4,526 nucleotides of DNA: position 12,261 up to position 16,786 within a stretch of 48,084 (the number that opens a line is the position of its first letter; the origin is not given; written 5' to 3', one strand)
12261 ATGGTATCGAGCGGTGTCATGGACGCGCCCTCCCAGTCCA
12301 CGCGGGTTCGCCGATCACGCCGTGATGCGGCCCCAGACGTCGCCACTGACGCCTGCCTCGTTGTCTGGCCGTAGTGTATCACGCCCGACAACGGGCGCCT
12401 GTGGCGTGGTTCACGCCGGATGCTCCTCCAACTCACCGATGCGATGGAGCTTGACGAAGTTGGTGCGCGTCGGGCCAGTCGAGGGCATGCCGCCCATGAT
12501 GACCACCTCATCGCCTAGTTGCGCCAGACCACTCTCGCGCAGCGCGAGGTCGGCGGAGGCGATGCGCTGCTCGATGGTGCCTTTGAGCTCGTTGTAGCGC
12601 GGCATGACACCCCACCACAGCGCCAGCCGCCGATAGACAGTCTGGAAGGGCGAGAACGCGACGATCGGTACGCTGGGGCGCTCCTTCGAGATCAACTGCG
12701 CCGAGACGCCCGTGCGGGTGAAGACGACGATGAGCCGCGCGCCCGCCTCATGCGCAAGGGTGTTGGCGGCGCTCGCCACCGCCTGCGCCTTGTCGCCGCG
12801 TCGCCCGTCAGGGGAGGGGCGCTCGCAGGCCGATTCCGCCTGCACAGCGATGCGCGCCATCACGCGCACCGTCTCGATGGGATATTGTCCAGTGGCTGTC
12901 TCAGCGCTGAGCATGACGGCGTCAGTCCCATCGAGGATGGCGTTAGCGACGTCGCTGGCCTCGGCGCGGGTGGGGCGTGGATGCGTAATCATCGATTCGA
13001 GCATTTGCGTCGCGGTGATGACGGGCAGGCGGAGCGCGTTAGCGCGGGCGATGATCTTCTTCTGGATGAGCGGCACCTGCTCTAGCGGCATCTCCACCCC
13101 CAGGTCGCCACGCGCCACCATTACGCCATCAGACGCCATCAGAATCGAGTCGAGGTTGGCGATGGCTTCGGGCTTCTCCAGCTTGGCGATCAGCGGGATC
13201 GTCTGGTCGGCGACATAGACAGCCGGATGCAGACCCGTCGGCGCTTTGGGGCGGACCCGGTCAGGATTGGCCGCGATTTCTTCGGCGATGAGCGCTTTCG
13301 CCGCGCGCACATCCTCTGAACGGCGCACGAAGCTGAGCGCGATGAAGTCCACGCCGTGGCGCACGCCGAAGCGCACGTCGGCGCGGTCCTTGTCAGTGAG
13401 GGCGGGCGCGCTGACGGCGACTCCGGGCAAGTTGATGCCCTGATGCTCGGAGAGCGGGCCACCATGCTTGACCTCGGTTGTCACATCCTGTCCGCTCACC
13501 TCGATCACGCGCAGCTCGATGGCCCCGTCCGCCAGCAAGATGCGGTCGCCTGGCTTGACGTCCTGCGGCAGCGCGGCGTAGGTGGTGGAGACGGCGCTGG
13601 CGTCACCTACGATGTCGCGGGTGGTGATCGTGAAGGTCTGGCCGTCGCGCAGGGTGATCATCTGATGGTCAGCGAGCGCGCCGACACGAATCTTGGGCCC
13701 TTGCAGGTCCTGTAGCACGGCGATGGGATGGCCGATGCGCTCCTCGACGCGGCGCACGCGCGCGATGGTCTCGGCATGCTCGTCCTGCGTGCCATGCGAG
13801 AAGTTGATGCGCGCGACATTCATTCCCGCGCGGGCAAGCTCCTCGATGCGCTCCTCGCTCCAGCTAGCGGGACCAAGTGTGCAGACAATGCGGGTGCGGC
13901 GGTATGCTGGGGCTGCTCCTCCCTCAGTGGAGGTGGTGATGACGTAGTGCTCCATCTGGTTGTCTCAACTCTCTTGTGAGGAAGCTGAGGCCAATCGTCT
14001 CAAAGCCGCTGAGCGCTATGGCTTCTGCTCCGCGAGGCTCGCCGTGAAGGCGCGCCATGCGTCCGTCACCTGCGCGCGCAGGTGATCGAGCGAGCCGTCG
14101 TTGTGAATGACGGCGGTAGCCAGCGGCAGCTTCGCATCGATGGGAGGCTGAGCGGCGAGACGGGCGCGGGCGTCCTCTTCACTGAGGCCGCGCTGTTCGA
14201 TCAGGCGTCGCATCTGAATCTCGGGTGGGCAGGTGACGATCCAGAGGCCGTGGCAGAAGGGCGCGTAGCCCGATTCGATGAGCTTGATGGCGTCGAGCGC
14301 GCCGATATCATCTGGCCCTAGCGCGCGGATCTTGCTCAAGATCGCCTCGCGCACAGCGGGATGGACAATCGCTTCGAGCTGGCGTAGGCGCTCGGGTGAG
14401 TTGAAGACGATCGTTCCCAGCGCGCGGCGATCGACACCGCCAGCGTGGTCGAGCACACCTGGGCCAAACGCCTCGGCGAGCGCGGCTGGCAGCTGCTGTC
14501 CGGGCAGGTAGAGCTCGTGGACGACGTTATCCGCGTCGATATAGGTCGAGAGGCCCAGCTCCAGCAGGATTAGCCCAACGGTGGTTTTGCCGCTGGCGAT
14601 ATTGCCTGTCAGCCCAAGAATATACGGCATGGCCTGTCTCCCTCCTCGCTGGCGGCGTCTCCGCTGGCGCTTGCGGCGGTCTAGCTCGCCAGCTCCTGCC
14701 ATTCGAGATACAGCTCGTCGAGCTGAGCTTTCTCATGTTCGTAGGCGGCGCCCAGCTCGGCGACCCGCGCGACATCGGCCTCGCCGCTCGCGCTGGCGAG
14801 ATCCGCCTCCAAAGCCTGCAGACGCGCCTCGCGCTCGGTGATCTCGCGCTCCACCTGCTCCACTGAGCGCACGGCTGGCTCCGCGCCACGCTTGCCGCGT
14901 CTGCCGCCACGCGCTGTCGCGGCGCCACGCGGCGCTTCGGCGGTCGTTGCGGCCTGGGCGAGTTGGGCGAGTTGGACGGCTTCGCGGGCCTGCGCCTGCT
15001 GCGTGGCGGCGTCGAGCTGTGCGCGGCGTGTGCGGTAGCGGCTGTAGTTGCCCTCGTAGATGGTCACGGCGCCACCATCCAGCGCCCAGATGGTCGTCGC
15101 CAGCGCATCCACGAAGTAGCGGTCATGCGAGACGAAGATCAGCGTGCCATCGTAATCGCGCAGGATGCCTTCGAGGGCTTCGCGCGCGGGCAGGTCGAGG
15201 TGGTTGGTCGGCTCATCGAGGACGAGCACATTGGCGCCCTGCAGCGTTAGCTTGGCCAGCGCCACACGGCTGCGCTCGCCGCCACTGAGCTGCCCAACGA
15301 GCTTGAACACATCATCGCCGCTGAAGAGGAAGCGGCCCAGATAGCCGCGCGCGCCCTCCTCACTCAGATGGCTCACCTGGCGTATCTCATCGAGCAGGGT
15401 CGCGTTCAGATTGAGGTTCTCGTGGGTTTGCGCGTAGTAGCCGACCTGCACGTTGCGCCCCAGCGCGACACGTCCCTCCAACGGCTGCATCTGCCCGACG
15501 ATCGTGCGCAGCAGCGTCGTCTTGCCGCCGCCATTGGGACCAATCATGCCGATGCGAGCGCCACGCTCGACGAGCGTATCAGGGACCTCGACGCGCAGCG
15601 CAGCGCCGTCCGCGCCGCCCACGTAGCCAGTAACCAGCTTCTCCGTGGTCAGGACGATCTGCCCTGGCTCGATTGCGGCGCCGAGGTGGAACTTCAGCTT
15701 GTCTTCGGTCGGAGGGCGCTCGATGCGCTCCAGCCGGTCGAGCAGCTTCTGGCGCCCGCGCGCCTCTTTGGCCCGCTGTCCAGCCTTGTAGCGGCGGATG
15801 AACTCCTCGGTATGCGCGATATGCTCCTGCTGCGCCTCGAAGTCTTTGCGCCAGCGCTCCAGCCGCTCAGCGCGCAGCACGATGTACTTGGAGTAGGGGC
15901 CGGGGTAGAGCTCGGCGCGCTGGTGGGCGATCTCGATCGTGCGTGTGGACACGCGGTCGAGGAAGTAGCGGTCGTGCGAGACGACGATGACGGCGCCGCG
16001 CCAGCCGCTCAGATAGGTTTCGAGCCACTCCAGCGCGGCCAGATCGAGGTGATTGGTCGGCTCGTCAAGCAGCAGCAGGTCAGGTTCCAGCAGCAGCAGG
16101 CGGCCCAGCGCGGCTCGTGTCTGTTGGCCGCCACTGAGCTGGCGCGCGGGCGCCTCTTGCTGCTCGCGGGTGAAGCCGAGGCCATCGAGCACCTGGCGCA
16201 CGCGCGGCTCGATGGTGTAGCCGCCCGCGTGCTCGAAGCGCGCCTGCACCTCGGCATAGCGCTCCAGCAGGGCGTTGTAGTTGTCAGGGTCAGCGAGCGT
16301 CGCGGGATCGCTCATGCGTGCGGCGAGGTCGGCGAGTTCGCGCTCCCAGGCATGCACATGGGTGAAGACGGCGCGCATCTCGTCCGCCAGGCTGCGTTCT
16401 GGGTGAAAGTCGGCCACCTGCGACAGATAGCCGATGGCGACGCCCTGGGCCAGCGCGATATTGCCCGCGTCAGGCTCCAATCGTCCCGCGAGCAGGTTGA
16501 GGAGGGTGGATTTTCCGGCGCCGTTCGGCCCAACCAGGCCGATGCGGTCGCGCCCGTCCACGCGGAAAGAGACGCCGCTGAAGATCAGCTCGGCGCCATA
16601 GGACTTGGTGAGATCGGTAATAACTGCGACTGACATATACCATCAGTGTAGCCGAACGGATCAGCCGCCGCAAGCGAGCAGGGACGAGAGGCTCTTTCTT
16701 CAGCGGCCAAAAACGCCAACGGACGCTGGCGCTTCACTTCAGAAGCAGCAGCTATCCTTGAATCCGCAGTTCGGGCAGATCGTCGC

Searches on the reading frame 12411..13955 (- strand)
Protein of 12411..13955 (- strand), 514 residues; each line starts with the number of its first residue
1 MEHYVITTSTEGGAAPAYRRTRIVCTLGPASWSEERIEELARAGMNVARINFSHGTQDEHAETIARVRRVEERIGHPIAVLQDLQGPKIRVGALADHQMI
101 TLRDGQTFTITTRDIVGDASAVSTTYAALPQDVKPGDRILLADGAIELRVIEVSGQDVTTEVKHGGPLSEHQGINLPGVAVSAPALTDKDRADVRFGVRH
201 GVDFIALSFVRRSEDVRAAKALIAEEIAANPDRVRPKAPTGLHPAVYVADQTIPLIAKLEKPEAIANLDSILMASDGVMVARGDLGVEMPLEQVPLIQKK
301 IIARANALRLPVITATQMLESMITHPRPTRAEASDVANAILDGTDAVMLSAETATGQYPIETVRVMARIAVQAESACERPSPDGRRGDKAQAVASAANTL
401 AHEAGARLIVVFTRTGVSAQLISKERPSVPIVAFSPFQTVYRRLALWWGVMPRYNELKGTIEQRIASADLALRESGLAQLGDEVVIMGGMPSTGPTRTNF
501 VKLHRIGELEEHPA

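Call 20: search_protein_families(library=pfam, proteins=[window:12411-13955:-])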
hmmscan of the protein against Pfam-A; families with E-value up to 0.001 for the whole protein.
window:12411-13955:- (514 aa): 3 families
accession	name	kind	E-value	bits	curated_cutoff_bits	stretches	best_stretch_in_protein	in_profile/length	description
PF00224.27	PK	-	1.6e-122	409.1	30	2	19-226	2-214/328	Pyruvate kinase, barrel domain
PF02887.21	PK_C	-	7.2e-29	100.6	28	1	391-504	1-114/114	Pyruvate kinase, alpha/beta domain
PF03328.21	HpcH_HpaI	-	0.00084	19.1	25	0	193-281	77-147/221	HpcH/HpaI aldolase/citrate lyase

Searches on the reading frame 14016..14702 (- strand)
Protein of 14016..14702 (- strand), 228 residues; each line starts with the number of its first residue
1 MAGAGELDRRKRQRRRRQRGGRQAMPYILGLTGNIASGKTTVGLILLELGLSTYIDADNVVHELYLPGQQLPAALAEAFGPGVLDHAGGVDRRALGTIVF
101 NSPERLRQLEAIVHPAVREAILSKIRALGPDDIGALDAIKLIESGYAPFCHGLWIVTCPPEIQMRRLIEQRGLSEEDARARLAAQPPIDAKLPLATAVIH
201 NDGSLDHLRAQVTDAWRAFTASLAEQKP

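Call 21: search_protein_families(library=pfam, proteins=[window:14016-14702:-])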
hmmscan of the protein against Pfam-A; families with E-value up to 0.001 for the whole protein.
window:14016-14702:- (228 aa): 1 family
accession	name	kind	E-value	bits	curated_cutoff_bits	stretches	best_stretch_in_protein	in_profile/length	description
PF01121.26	CoaE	-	9.6e-45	152.9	27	1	27-206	1-179/180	Dephospho-CoA kinase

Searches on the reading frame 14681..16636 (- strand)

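Call 21: search_protein_families(library=pfam, proteins=[window:14681-16636:-])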
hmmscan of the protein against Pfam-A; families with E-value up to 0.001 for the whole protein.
window:14681-16636:- (651 aa): 14 families
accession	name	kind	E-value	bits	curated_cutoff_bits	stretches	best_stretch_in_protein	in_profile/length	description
PF00005.33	ABC_tran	-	3.4e-48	164.2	25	2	20-195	2-137/137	ABC transporter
PF12848.13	ABC_tran_Xtn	-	1.1e-29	102.7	25.9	2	234-315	1-82/85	ABC transporter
PF13304.12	AAA_21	-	1.5e-16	61.8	27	1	159-227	230-304/304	AAA domain, putative AbiEii toxin, Type IV TA system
PF16326.10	ABC_tran_CTD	-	9.3e-13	48.6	32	2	590-650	8-68/69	ABC transporter C-terminal domain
PF02463.25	SMC_N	-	1.6e-09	38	40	0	158-240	135-215/220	RecF/RecN/SMC N terminal domain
PF13555.12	AAA_29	-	1.5e-06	28.3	27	0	19-46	12-39/61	P-loop containing region of AAA domain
PF13401.12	AAA_22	-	2.5e-05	25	27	0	34-109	10-33/130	AAA domain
PF01926.29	MMR_HSR1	-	3e-05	24.5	21.9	0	31-59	1-28/113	50S ribosome-binding GTPase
PF03193.22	RsgA_GTPase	-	4.3e-05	23.8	30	0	33-60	110-137/174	RsgA GTPase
PF13521.12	AAA_28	-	0.00022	21.9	27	0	31-99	1-65/164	AAA domain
PF13191.12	AAA_16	-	0.00034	21.6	32.6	0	34-128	29-124/167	AAA ATPase domain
PF13671.12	AAA_33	-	0.00042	21.1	27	0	34-111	4-72/143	AAA domain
PF00004.35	AAA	-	0.00043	21.2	21.2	0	364-384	3-23/131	ATPase family associated with various cellular activities (AAA)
PF05729.18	NACHT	-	0.00051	20.3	26.7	0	364-382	5-23/167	NACHT domain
